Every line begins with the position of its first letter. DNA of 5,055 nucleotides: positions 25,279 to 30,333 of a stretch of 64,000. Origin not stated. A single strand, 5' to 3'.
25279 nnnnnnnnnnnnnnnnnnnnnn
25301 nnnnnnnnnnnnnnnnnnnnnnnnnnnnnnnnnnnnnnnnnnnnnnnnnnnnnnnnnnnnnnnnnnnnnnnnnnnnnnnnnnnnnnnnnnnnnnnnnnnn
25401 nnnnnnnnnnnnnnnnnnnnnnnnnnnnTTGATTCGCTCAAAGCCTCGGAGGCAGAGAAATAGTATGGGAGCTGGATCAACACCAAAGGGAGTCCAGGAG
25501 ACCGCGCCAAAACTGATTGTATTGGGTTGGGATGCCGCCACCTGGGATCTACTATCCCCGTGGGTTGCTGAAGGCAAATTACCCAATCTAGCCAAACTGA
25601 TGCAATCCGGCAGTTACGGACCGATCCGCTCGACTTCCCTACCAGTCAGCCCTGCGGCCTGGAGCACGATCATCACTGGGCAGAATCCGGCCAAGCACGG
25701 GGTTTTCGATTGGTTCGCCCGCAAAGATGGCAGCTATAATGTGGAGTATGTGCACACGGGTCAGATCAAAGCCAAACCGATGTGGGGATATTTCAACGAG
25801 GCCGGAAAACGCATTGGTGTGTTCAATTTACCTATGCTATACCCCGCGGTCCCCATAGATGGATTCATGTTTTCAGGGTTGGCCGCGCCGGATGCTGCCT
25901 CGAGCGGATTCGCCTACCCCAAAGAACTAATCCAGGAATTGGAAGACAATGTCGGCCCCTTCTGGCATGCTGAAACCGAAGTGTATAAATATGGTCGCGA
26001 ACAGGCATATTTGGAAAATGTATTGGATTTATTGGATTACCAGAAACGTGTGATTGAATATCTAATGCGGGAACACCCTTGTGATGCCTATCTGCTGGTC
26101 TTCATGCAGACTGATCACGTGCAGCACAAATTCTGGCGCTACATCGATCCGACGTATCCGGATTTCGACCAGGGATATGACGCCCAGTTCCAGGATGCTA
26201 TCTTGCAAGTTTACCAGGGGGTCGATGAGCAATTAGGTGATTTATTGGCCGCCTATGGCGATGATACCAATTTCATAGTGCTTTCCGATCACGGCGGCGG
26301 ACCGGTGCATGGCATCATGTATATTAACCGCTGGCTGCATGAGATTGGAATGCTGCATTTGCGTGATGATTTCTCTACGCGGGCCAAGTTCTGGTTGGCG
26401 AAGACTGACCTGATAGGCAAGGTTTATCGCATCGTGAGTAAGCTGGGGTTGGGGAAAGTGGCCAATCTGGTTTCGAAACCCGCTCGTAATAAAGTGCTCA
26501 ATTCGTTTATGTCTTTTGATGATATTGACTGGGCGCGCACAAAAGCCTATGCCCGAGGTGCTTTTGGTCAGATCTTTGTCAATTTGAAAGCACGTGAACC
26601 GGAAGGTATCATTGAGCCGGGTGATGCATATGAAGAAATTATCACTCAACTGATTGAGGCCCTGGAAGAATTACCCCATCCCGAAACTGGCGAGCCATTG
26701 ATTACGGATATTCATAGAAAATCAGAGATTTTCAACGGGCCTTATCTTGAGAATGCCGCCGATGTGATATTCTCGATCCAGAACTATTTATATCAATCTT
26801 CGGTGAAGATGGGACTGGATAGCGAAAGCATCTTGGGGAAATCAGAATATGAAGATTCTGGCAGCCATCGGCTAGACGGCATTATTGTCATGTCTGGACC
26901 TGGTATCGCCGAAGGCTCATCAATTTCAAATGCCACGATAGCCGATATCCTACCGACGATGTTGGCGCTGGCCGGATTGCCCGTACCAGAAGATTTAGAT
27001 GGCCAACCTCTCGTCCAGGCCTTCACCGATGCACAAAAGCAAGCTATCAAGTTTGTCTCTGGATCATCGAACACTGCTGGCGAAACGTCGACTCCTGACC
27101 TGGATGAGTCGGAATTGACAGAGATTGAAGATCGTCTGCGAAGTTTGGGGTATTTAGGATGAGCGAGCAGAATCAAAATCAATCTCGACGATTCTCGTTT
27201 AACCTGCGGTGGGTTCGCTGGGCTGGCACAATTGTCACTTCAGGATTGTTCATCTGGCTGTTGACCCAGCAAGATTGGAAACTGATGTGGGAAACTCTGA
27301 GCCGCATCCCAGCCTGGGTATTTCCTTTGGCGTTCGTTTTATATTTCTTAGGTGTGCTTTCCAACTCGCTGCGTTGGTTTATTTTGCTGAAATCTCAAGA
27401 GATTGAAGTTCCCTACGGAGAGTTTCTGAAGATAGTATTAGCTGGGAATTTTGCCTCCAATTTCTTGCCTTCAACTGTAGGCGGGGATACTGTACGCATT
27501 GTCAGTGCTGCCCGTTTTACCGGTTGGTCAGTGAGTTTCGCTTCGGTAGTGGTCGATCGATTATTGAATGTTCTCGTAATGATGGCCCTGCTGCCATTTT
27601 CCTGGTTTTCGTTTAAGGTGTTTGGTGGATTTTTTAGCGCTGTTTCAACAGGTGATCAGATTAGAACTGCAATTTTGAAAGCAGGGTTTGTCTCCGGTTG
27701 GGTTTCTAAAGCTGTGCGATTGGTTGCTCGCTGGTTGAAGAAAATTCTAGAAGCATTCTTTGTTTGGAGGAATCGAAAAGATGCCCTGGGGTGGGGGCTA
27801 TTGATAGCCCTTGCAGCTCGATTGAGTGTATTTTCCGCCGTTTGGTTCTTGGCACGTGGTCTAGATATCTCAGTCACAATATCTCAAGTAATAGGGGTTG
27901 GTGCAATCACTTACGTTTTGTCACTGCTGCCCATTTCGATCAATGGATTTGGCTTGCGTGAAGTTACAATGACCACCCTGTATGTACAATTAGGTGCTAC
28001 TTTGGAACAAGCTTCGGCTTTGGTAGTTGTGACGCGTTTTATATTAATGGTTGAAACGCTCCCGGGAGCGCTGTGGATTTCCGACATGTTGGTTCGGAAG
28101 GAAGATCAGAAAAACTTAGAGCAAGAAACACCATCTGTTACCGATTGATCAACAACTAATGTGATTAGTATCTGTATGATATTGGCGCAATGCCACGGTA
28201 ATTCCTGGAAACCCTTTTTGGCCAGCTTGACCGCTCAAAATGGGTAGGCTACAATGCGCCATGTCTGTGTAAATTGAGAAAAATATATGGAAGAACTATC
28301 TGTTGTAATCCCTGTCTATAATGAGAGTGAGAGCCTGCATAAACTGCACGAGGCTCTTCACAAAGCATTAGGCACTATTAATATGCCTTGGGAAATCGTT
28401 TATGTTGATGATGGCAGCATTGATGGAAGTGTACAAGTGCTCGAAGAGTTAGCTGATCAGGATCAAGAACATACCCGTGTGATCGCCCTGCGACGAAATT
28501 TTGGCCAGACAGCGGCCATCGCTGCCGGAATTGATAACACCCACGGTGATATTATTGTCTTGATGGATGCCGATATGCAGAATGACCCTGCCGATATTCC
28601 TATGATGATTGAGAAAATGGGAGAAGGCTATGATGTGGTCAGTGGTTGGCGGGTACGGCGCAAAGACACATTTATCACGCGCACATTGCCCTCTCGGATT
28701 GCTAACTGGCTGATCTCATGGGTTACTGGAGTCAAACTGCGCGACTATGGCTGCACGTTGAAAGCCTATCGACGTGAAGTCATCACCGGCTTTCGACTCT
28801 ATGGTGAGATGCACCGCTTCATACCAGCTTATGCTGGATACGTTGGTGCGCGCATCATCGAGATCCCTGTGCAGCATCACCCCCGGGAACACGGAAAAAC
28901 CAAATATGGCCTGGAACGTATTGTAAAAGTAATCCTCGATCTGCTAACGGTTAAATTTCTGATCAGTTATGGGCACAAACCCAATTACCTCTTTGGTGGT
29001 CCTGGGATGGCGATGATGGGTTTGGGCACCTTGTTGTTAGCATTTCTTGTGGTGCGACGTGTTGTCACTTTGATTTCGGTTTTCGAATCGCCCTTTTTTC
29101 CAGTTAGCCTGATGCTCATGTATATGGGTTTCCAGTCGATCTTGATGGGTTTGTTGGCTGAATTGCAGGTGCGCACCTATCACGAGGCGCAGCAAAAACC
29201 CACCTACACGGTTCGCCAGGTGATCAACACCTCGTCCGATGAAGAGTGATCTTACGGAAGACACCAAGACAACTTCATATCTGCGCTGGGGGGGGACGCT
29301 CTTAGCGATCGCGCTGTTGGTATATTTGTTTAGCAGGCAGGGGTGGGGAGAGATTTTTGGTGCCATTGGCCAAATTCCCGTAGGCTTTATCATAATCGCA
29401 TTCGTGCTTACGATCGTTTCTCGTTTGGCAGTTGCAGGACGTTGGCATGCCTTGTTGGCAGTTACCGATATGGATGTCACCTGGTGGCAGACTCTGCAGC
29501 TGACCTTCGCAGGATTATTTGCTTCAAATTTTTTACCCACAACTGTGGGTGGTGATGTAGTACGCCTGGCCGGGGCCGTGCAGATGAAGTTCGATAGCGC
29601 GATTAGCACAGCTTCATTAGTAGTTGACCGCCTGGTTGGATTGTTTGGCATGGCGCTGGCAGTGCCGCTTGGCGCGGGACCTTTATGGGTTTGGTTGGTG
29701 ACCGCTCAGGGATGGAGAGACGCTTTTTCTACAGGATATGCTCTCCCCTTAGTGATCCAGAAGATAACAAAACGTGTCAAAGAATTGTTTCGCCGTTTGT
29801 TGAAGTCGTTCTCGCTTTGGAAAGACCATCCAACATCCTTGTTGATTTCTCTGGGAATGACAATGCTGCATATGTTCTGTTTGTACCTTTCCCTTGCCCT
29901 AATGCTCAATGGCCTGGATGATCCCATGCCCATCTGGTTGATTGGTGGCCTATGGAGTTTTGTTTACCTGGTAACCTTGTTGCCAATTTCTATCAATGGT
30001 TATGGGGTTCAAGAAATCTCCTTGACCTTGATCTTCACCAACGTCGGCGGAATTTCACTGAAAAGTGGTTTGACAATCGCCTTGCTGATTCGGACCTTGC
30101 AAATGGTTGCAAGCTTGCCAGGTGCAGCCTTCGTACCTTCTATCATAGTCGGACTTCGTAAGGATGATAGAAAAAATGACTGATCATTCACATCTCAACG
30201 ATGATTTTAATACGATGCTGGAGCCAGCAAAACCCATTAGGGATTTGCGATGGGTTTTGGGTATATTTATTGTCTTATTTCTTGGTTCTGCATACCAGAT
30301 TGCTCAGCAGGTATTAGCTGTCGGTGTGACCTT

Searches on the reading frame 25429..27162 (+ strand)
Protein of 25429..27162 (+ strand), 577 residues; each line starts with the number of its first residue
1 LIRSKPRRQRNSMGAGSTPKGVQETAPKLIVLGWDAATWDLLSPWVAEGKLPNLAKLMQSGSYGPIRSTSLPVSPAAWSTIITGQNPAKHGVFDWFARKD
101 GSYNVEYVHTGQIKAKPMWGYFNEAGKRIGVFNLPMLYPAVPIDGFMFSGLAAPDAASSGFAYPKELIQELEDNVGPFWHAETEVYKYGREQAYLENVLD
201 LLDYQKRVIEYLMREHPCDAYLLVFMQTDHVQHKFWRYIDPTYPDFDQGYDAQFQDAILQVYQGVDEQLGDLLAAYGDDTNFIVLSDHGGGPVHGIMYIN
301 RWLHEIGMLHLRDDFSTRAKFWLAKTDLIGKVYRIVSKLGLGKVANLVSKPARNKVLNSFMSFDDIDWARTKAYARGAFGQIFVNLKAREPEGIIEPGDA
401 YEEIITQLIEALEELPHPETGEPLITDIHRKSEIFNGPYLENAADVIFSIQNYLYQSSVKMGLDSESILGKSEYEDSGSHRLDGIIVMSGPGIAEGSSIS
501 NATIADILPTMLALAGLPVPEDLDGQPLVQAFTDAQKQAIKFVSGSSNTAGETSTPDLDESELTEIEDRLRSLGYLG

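Call 58: search_protein_families(library=pfam, proteins=[window:25429-27162:+], max_evalue=0.01)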
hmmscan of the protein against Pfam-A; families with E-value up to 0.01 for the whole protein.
window:25429-27162:+ (577 aa): 2 families
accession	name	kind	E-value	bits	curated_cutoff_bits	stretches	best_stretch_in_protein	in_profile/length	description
PF01663.27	Phosphodiest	-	1.3e-39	137.3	23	1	29-315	1-248/342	Type I phosphodiesterase / nucleotide pyrophosphatase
PF00884.28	Sulfatase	-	0.0083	15.9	25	0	209-292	154-245/301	Sulfatase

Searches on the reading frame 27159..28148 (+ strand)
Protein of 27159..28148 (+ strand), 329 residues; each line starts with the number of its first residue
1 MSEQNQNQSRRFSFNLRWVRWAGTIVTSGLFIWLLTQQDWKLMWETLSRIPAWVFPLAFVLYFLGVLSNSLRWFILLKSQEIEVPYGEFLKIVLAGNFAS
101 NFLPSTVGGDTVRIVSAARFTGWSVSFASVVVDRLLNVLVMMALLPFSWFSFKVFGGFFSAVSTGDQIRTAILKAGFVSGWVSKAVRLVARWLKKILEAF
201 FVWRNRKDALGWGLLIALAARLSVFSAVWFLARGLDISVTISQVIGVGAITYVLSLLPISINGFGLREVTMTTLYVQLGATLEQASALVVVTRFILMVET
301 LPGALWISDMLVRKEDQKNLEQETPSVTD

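Call 58: search_protein_families(library=pfam, proteins=[window:27159-28148:+], max_evalue=0.01)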
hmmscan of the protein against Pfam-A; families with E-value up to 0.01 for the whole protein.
window:27159-28148:+ (329 aa): 1 family
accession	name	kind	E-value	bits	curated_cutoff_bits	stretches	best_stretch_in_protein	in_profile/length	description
PF03706.18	LPG_synthase_TM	-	3e-38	132.4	33.4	1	21-300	2-299/302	Lysylphosphatidylglycerol synthase TM region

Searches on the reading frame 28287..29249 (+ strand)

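Call 58: search_protein_families(library=pfam, proteins=[window:28287-29249:+], max_evalue=0.01)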
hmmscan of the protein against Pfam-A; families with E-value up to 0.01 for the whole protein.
window:28287-29249:+ (320 aa): 3 families
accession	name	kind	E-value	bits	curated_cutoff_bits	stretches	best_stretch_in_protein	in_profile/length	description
PF00535.33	Glycos_transf_2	-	8.5e-34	117.3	23.3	1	5-165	1-163/168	Glycosyl transferase family 2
PF13641.12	Glyco_tranf_2_3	-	1.3e-08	35.5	27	1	4-110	3-110/230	Glycosyltransferase like family 2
PF10111.15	Glyco_tranf_2_2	-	1.1e-05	25.5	27.3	1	5-97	1-92/276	Glycosyltransferase like family 2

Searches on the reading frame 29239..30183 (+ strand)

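Call 7: search_protein_families(library=pfam, proteins=[window:29239-30183:+], max_evalue=0.01)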
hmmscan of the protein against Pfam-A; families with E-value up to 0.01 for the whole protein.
window:29239-30183:+ (314 aa): 1 family
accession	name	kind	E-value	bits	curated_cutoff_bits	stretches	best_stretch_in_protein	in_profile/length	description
PF03706.18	LPG_synthase_TM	-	3.8e-32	112.4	33.4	1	19-295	4-302/302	Lysylphosphatidylglycerol synthase TM region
